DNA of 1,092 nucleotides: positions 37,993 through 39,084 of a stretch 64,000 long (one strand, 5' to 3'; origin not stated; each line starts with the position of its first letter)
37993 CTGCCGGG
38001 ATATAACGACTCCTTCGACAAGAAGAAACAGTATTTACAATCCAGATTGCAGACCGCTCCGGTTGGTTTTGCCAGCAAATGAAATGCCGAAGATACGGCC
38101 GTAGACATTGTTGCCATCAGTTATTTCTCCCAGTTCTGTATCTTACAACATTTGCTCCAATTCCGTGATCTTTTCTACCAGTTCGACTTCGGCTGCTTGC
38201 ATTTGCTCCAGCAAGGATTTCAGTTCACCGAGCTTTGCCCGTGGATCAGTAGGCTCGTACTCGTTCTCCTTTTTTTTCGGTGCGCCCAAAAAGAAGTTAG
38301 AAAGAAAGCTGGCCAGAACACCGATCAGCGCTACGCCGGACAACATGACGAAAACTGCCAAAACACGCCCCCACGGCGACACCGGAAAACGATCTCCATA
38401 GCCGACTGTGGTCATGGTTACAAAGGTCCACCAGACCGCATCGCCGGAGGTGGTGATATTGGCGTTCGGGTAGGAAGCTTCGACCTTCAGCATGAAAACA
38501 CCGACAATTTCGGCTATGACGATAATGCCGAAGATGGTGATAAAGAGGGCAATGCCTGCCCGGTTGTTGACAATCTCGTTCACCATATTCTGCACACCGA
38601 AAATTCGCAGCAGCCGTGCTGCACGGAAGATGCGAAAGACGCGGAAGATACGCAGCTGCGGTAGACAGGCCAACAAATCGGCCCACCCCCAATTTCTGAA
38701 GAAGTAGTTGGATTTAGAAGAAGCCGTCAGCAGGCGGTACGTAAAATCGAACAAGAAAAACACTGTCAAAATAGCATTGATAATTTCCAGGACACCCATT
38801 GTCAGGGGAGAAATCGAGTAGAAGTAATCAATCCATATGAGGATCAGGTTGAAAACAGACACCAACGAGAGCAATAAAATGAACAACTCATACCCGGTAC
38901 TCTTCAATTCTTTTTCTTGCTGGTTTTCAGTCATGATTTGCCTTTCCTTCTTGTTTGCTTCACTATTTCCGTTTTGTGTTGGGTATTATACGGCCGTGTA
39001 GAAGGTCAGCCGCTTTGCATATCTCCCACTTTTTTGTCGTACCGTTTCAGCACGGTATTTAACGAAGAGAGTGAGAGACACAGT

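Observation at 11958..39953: Sulfate/sulfate-ester island saturated with DUF1269-like glycine-zipper proteins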

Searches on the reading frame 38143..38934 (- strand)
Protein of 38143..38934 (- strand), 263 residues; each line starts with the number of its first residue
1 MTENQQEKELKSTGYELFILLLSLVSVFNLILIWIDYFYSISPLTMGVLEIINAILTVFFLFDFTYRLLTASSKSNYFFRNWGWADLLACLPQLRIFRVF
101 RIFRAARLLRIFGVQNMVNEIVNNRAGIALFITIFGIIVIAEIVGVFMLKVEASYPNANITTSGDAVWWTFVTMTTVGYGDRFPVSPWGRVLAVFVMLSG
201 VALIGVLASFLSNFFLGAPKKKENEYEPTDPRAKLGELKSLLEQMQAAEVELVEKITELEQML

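Call 8: search_protein_families(library=pfam, max_evalue=0.01, proteins=[window:38143-38934:-])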
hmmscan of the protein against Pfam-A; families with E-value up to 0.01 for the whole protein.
window:38143-38934:- (263 aa): 2 families
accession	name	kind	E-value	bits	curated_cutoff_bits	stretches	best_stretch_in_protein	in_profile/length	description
PF00520.37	Ion_trans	-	4.5e-20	72.3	25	1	15-211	4-229/241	Ion transport protein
PF07885.22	Ion_trans_2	-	1e-14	54.6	22.5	1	140-215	5-77/79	Ion channel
